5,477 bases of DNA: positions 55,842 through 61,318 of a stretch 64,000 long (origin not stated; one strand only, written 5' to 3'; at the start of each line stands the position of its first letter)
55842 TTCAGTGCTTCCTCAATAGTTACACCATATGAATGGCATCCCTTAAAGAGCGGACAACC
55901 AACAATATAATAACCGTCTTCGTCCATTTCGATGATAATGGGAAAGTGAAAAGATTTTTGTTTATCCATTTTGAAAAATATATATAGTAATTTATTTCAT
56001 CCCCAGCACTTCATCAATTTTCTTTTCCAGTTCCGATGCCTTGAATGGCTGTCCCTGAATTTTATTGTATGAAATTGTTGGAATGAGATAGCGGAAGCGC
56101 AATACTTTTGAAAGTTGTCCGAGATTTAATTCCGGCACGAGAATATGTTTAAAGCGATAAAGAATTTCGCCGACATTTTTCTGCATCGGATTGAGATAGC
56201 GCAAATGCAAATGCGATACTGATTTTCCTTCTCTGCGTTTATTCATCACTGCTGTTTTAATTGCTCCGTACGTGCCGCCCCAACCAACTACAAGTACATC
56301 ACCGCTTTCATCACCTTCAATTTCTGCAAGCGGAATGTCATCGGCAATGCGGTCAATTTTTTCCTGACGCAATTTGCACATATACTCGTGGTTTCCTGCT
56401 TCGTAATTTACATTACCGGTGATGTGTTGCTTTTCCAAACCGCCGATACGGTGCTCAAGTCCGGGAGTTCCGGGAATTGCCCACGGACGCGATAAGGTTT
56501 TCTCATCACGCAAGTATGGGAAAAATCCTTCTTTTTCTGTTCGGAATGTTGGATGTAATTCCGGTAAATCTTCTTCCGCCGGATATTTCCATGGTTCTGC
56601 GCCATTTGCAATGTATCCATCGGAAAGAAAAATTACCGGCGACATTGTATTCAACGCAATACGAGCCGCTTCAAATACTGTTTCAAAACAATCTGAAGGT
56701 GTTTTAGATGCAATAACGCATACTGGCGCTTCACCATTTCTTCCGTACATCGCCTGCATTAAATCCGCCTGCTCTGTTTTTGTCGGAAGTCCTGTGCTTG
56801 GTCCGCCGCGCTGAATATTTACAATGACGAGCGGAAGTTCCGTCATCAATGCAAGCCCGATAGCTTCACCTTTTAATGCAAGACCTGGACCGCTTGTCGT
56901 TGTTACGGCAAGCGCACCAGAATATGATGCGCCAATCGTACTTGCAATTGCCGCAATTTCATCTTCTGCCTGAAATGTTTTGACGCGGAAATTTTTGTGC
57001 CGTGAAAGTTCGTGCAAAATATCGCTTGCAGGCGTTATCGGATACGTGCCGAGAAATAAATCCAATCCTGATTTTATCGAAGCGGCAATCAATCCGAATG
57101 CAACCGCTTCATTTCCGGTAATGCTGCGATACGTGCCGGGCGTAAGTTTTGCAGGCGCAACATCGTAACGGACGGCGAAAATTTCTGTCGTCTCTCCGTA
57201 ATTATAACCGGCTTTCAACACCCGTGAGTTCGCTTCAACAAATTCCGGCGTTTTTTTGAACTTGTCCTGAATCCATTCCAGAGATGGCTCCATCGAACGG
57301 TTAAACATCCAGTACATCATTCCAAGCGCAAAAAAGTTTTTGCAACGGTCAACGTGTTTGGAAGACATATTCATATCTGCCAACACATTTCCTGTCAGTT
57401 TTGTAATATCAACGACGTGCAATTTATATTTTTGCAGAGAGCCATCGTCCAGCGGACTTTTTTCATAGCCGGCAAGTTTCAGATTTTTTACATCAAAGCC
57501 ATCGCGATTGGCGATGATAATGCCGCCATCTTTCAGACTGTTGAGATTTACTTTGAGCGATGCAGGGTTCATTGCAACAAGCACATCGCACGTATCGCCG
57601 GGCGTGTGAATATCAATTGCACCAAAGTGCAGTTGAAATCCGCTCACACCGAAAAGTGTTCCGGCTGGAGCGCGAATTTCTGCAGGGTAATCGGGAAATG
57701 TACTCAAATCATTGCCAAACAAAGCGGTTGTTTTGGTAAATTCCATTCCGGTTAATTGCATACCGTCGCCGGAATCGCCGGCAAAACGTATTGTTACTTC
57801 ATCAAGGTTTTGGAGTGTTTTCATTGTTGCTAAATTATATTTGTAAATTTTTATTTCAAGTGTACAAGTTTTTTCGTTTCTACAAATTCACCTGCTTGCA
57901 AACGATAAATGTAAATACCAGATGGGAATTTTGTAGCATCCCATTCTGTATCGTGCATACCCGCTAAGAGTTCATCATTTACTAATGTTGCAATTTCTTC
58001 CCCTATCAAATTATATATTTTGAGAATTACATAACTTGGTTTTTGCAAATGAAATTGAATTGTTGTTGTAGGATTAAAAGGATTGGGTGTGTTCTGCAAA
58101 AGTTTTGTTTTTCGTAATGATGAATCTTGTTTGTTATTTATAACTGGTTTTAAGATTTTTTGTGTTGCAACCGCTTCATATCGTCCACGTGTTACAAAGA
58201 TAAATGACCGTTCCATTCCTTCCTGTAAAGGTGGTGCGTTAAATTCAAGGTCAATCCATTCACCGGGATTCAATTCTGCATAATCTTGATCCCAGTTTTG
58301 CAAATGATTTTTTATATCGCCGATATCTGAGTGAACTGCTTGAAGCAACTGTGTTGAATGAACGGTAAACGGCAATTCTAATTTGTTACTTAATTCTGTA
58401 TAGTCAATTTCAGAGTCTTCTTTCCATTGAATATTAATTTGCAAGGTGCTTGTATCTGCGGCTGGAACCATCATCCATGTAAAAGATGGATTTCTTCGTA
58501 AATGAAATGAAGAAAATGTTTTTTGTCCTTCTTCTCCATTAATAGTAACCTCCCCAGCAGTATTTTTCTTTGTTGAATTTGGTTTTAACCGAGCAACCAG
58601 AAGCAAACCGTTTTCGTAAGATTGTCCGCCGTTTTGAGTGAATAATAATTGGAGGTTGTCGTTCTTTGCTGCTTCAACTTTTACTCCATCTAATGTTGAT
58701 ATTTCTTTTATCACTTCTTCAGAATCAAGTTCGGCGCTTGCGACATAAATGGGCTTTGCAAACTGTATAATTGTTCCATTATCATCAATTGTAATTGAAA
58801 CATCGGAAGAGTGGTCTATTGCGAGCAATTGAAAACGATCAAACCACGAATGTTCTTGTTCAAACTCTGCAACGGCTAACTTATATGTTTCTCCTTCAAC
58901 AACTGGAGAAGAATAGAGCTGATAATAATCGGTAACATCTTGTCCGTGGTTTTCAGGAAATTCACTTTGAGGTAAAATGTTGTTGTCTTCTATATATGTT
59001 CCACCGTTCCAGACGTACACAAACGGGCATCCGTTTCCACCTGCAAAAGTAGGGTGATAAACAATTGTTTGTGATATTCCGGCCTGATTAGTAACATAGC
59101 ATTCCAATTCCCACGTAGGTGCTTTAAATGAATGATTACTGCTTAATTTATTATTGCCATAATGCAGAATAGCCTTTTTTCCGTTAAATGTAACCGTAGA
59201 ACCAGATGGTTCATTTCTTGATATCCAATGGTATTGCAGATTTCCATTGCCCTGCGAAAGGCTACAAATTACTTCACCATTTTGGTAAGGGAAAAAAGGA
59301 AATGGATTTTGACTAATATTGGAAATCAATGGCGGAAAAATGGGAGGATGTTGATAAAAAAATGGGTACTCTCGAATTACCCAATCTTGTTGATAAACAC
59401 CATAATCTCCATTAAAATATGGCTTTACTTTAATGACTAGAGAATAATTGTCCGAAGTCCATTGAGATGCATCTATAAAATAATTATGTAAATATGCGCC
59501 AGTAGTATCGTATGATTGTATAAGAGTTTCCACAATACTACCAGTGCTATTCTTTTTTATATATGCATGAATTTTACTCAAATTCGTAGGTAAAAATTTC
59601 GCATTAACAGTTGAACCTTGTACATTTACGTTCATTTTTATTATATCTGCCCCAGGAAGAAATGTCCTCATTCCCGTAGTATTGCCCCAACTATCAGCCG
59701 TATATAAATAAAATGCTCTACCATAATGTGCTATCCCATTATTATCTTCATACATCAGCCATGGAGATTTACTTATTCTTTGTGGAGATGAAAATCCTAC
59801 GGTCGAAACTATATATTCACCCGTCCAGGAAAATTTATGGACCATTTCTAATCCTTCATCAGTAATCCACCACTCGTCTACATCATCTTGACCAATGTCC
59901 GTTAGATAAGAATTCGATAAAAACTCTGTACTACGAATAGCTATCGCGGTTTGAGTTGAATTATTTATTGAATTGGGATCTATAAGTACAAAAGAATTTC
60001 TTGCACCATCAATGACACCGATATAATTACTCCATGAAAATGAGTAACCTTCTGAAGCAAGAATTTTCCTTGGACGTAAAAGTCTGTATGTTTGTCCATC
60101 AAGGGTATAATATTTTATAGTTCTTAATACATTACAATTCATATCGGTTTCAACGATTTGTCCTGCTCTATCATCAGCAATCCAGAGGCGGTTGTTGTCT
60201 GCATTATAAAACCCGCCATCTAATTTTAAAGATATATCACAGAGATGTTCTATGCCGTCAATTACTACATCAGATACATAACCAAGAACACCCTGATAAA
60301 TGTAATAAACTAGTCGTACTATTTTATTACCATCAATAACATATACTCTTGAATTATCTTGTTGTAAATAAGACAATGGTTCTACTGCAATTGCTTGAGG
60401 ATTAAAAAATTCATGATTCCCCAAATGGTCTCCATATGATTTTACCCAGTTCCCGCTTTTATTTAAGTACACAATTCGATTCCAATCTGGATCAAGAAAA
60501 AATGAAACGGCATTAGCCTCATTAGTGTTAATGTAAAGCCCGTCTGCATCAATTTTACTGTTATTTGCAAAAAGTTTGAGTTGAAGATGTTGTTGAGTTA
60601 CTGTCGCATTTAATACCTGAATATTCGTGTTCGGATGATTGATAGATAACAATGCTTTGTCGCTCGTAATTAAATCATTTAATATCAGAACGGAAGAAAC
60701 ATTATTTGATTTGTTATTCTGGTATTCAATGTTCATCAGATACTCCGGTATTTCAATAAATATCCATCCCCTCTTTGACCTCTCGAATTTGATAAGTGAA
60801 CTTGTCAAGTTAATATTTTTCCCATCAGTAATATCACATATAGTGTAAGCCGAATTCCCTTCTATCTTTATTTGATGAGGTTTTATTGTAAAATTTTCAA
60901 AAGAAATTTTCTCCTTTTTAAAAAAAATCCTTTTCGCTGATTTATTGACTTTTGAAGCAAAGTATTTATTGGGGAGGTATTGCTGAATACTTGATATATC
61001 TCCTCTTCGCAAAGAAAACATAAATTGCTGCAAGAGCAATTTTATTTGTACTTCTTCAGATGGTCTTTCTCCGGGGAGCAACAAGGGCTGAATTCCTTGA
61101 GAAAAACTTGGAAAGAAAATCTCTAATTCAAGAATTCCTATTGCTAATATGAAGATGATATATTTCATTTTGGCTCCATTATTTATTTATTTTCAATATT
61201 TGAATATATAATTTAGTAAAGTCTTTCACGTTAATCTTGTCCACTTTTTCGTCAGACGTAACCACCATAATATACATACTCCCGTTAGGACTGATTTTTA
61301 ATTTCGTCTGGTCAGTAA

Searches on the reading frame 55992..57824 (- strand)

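Call 24: search_protein_families(library=pfam, proteins=[window:55992-57824:-], max_evalue=0.00001)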
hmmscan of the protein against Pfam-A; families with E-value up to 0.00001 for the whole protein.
window:55992-57824:- (610 aa): 2 families
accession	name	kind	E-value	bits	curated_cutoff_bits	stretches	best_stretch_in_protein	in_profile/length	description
PF01855.24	POR_N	-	8.1e-55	186.5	27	1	257-466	10-219/231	Pyruvate flavodoxin/ferredoxin oxidoreductase, thiamine diP-bdg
PF01558.24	POR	-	1.3e-25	91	27.4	1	19-207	2-172/173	Pyruvate ferredoxin/flavodoxin oxidoreductase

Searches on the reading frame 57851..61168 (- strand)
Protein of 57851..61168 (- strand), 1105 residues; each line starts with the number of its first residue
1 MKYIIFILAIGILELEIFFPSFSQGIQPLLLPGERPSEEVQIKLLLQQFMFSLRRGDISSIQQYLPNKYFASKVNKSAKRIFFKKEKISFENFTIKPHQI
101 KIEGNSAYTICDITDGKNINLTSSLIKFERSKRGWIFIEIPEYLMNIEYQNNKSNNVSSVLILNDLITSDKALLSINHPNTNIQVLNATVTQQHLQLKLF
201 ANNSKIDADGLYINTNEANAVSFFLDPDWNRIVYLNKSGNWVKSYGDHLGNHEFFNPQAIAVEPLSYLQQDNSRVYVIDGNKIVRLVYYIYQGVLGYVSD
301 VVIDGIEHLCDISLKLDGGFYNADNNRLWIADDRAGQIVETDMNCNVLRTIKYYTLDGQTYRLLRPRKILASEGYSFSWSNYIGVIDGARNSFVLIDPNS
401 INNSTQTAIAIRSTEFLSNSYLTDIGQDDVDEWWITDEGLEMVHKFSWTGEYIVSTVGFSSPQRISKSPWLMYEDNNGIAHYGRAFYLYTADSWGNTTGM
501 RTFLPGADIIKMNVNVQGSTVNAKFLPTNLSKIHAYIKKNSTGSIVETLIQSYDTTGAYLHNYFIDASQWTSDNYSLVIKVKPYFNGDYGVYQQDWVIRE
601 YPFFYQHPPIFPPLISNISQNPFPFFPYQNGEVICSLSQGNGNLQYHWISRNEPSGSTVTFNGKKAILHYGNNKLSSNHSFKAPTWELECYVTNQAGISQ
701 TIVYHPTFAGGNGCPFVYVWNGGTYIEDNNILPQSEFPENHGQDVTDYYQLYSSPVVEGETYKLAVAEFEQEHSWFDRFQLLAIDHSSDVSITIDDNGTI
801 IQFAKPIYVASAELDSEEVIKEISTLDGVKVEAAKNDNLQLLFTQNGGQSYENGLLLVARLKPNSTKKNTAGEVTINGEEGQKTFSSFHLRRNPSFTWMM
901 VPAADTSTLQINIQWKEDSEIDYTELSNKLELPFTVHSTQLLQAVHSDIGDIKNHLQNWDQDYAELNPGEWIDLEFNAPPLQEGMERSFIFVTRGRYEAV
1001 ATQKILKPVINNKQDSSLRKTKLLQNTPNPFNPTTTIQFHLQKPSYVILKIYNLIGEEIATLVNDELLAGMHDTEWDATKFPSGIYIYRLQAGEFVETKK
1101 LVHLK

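Call 52: search_protein_families(library=pfam, proteins=[window:57851-61168:-], max_evalue=0.01)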
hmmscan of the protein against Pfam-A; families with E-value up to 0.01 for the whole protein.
window:57851-61168:- (1105 aa): 1 family
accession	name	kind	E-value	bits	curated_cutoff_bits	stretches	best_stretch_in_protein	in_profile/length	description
PF18962.6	Por_Secre_tail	-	8.6e-07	29.6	27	1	1028-1102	3-74/75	Secretion system C-terminal sorting domain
